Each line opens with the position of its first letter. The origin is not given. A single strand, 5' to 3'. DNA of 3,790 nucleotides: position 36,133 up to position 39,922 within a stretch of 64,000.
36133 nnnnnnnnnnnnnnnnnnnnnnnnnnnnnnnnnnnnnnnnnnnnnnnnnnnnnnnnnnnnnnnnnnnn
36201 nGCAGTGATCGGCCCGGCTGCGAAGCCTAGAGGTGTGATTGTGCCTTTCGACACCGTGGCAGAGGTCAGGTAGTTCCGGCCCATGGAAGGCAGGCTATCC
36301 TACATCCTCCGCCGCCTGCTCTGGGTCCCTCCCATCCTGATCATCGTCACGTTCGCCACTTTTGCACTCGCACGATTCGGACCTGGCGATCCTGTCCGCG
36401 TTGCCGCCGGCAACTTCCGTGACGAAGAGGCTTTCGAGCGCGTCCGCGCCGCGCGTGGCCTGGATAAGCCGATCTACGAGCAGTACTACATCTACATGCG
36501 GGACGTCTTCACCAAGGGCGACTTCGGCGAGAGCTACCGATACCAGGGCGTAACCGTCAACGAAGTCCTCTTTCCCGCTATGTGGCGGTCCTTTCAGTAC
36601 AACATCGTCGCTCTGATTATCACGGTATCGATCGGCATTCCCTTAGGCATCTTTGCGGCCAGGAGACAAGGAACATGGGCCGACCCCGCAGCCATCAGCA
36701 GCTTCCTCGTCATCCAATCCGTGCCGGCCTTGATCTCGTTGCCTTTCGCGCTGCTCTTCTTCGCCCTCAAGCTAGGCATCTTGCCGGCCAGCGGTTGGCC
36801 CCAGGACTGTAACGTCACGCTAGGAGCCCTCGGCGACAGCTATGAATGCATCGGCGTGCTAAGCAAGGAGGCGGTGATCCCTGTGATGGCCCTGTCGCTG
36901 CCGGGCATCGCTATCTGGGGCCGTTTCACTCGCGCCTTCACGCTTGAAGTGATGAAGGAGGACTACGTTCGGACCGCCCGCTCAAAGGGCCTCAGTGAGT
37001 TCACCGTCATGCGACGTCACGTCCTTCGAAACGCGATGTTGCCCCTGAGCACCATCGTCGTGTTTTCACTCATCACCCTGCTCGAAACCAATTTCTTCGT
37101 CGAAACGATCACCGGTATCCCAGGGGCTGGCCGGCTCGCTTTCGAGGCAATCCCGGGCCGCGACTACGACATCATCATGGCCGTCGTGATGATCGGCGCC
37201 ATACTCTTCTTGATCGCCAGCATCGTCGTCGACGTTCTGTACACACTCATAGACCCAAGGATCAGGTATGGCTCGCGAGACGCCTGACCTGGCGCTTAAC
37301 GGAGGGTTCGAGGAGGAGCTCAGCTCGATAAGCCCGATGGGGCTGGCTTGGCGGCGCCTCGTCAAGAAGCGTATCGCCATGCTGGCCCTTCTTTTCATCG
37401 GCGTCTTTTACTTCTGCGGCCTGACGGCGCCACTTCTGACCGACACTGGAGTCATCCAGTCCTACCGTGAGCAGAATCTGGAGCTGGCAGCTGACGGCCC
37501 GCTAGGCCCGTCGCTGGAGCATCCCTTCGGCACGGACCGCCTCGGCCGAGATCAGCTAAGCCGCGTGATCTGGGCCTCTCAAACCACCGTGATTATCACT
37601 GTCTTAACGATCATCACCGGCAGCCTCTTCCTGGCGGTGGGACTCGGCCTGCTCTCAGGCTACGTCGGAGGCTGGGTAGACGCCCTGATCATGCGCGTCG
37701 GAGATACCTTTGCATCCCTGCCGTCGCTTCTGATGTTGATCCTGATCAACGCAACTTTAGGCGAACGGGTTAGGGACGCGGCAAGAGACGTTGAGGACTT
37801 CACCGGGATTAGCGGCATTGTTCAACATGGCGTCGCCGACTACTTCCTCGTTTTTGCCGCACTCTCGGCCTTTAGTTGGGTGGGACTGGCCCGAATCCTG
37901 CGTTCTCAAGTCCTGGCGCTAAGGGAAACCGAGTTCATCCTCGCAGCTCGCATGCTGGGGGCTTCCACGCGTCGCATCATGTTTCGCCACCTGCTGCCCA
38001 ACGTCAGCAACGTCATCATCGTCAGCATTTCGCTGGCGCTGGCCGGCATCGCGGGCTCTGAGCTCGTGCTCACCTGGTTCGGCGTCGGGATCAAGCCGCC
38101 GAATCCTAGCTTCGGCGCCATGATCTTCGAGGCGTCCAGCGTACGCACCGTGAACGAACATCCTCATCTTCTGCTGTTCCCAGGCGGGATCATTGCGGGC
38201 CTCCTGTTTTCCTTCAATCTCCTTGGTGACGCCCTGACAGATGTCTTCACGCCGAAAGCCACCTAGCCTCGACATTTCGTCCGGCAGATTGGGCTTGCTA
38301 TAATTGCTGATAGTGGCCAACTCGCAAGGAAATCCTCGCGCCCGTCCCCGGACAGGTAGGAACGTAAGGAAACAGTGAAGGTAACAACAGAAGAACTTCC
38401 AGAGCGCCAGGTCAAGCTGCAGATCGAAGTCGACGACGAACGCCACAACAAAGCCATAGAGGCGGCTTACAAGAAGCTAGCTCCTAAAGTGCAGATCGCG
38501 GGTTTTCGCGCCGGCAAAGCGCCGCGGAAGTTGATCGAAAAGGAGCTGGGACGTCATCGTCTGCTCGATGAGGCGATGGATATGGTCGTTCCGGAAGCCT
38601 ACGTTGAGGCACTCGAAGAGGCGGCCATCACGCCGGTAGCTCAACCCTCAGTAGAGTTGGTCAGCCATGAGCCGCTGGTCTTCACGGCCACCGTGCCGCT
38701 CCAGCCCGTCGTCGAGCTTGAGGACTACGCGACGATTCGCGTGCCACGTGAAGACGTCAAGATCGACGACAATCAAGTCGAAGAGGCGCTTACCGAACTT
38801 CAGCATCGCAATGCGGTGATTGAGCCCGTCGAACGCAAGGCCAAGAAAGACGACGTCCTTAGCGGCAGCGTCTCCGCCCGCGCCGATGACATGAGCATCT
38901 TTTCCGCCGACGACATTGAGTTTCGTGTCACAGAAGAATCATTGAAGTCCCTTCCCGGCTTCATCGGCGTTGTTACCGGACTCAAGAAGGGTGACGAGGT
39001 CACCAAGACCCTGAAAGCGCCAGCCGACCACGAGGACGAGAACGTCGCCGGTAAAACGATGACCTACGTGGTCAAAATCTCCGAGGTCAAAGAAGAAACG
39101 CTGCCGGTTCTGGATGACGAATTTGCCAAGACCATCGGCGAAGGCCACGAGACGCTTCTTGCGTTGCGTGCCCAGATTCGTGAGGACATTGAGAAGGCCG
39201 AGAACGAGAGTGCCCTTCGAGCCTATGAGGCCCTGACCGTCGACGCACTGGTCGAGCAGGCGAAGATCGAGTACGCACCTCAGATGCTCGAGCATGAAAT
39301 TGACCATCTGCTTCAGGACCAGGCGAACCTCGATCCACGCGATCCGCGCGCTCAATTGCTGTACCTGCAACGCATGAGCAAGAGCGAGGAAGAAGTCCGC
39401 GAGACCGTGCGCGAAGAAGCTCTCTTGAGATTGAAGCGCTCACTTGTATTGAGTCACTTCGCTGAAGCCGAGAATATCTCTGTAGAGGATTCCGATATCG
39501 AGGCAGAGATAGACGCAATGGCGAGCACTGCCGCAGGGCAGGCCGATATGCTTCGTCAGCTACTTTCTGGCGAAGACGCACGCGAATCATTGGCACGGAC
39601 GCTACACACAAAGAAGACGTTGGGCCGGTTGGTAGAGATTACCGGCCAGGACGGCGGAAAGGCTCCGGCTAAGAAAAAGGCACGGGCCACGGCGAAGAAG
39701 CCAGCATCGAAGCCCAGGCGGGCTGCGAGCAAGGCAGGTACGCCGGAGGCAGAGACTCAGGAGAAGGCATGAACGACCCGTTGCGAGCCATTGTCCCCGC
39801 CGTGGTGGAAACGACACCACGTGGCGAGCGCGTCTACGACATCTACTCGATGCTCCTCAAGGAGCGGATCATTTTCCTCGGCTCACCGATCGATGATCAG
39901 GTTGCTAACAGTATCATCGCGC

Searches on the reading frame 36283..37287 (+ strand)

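Call 43: search_protein_families(library=pfam, proteins=[window:36283-37287:+], max_evalue=0.00001)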
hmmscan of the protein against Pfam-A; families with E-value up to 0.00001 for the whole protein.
window:36283-37287:+ (334 aa): 2 families
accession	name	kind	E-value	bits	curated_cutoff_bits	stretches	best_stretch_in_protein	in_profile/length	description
PF00528.27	BPD_transp_1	-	1.1e-34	120.2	26.4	1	118-328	1-183/184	Binding-protein-dependent transport system inner membrane component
PF19300.4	BPD_transp_1_N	-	6e-12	46.2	23.8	1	5-82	2-79/114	Binding-prot-dependent transport system membrane comp, N-term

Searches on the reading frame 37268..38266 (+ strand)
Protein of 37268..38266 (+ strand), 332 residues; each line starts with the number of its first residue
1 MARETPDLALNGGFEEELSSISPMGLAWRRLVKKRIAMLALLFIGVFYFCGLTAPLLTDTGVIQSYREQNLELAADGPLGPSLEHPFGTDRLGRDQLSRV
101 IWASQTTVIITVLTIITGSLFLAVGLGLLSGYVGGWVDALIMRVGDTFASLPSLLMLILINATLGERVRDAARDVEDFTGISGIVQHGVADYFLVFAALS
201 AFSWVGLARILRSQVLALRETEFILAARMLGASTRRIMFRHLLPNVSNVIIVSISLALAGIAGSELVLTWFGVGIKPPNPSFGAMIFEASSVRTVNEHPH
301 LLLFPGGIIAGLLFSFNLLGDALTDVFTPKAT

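Call 43: search_protein_families(library=pfam, proteins=[window:37268-38266:+], max_evalue=0.00001)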
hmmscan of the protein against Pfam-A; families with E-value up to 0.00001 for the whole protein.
window:37268-38266:+ (332 aa): 2 families
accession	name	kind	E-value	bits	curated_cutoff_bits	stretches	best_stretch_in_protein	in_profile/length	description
PF00528.27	BPD_transp_1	-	1.1e-28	100.7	26.4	1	124-330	2-181/184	Binding-protein-dependent transport system inner membrane component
PF12911.12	OppC_N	-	2e-08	34.4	23.9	1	22-61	1-40/53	N-terminal TM domain of oligopeptide transport permease C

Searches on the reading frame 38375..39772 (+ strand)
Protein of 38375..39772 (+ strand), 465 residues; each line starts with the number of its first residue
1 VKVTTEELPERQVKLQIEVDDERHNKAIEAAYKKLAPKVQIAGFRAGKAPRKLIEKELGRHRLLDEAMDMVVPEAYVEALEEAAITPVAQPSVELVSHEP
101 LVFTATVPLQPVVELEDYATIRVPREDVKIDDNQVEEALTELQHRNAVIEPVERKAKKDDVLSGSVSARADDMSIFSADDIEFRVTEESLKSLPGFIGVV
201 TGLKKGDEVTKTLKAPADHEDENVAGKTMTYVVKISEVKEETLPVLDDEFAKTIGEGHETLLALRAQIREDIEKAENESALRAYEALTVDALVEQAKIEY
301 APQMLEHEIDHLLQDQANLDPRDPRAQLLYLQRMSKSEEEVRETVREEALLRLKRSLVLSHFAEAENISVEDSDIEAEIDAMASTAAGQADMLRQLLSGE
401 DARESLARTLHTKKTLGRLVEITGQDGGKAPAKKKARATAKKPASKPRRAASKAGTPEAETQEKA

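Call 43: search_protein_families(library=pfam, proteins=[window:38375-39772:+], max_evalue=0.00001)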
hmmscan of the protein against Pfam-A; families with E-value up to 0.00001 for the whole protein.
window:38375-39772:+ (465 aa): 2 families
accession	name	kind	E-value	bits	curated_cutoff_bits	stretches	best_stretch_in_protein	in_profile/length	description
PF05697.18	Trigger_N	-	2.2e-38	132.2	22.2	1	1-142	1-144/144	Bacterial trigger factor protein (TF)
PF05698.19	Trigger_C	-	3.3e-20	73.2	22.7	1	260-418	1-159/162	Bacterial trigger factor protein (TF) C-terminus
